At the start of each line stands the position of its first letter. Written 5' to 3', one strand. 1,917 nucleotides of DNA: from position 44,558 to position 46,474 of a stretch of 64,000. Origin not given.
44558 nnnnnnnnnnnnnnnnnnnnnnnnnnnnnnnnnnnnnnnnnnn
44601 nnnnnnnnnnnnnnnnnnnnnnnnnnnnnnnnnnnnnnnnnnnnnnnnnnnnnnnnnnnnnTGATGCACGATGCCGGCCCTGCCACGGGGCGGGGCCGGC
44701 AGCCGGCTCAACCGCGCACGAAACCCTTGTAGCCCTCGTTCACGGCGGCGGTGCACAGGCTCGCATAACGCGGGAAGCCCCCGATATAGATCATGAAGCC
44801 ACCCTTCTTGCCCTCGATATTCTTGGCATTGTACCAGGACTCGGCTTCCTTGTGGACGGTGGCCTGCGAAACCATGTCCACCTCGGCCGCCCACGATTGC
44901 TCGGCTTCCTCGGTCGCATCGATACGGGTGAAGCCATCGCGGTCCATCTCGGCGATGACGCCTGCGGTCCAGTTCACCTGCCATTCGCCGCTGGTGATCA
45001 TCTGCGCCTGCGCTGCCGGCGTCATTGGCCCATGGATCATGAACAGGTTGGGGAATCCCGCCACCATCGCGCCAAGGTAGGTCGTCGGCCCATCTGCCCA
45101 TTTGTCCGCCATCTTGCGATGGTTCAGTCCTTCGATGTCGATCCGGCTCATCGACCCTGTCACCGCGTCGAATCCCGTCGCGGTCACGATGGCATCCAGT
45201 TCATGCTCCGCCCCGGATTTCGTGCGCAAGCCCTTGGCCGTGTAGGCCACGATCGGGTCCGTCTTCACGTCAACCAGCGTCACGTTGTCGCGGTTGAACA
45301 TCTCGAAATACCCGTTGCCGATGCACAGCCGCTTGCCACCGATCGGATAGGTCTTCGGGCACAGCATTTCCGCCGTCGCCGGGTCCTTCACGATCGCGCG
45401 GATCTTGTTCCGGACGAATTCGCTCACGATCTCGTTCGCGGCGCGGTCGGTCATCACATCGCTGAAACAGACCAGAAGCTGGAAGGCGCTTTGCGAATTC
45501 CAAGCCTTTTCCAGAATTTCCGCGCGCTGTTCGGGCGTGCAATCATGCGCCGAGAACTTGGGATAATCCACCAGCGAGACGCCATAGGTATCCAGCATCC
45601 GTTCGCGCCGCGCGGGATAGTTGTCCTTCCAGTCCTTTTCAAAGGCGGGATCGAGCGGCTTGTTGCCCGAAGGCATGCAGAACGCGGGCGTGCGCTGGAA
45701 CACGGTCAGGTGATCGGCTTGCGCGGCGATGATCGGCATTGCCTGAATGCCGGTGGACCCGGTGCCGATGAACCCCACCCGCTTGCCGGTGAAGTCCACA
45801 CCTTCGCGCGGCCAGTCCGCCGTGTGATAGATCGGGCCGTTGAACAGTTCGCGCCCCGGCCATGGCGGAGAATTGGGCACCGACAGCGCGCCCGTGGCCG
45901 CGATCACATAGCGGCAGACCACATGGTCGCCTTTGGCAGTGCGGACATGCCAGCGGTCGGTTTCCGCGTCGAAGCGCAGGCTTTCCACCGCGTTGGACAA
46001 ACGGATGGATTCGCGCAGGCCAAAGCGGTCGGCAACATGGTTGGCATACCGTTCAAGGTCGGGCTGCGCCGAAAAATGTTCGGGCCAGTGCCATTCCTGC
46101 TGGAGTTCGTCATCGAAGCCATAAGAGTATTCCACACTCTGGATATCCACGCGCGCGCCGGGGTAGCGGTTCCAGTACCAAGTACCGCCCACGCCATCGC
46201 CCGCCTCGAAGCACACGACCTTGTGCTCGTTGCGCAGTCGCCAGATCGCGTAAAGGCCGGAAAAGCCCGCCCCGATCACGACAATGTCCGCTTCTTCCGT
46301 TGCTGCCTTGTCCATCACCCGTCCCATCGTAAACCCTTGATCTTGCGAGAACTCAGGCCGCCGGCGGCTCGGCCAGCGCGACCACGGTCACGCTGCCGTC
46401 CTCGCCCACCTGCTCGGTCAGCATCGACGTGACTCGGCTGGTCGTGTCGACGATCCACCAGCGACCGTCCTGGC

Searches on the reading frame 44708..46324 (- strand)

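Call 62: search_protein_families(library=ncbifam, proteins=[window:44708-46324:-], max_evalue=0.00001)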
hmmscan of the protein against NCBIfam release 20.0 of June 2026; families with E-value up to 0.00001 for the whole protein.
window:44708-46324:- (538 aa): 3 families
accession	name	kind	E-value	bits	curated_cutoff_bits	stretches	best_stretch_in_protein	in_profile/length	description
NF045818.1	Neo-PentlctneDsynPtlE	equivalog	5.1e-74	249.4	1100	1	6-489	43-533/587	neopentalenolactone/pentalenolactone D synthase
NF040505.1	ArsO_flavin_mono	equivalog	1.8e-20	73.7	425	1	13-215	2-195/346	ArsO family NAD(P)H-dependent flavin-containing monooxygenase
NF058570.1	trimeth_mono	equivalog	2e-13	50.3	675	1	14-189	2-203/443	trimethylamine monooxygenase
